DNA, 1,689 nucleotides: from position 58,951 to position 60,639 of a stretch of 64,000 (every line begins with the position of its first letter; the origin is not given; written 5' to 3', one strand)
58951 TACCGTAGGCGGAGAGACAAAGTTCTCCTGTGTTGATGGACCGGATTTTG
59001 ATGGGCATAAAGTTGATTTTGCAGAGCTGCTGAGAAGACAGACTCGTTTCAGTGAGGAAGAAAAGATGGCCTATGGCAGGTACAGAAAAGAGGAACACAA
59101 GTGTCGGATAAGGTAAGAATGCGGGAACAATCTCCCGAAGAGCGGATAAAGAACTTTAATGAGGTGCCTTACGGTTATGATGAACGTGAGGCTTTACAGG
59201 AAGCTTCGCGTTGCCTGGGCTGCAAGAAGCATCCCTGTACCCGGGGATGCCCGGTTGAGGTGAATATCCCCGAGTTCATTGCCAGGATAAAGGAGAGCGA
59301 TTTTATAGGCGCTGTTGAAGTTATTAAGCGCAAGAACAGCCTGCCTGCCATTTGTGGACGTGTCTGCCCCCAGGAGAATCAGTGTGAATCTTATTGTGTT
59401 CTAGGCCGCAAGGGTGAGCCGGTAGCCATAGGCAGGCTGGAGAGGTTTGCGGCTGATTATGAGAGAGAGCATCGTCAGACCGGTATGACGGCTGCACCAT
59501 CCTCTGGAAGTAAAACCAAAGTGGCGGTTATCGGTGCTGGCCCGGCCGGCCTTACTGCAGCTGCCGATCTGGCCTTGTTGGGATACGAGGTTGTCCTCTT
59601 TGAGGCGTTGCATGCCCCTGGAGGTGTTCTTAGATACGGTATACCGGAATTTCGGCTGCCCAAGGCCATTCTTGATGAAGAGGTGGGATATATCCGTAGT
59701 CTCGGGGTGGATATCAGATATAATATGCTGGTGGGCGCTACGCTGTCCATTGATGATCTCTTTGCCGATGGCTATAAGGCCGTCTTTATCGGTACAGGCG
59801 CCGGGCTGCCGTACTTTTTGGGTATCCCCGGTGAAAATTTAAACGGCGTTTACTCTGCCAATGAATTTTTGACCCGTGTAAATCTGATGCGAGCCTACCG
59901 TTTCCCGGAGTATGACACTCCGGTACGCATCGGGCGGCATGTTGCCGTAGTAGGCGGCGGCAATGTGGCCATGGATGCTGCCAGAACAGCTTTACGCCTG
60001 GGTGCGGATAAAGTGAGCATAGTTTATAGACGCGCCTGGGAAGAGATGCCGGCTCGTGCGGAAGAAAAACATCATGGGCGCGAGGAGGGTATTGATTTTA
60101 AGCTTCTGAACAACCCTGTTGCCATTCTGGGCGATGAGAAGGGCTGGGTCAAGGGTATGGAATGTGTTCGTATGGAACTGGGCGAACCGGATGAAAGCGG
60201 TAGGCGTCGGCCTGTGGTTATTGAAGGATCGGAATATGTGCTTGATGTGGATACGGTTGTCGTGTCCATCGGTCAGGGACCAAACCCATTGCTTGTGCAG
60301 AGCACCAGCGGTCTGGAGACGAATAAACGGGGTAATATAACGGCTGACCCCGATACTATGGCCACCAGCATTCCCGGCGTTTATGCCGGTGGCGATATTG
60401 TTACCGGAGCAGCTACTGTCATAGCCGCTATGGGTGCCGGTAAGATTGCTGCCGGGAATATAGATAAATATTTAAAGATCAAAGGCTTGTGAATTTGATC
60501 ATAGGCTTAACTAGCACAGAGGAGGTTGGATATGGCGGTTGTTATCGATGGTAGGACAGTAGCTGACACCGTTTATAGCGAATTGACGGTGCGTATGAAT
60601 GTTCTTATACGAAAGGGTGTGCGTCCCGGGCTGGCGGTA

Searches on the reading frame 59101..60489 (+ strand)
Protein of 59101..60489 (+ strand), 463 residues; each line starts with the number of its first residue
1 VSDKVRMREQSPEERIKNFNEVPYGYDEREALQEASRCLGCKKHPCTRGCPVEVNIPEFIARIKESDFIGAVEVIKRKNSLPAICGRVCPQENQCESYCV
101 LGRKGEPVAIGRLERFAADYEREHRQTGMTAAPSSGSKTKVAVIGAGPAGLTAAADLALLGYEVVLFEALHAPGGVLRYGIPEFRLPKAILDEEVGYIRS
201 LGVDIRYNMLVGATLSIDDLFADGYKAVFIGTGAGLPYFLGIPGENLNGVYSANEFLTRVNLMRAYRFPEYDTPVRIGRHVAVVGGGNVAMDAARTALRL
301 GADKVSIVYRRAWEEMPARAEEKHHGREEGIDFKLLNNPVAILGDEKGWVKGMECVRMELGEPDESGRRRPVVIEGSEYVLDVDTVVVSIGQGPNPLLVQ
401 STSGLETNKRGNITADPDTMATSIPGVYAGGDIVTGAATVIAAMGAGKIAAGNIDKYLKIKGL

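Call 55: search_protein_families(library=pfam, proteins=[window:59101-60489:+], max_evalue=0.00001)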
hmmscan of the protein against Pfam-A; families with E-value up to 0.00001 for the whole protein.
window:59101-60489:+ (463 aa): 6 families
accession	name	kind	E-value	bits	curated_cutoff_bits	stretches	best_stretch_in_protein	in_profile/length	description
PF14691.11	Fer4_20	-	2.7e-44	150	25.8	1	15-124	1-111/113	Dihydroprymidine dehydrogenase domain II, 4Fe-4S cluster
PF07992.20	Pyr_redox_2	-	2.6e-40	139.1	26.1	1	140-447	2-291/291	Pyridine nucleotide-disulphide oxidoreductase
PF00070.33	Pyr_redox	-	5.1e-12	46.6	22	1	280-353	1-77/82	Pyridine nucleotide-disulphide oxidoreductase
PF13738.12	Pyr_redox_3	-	7.8e-12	45.5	30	0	276-317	163-203/305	Pyridine nucleotide-disulphide oxidoreductase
PF13450.12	NAD_binding_8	-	3e-07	31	21.9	1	143-177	1-35/68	NAD(P)-binding Rossmann-like domain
PF01262.27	AlaDh_PNT_C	-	4.5e-07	29.9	23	0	124-168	11-58/214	Alanine dehydrogenase/PNT, C-terminal domain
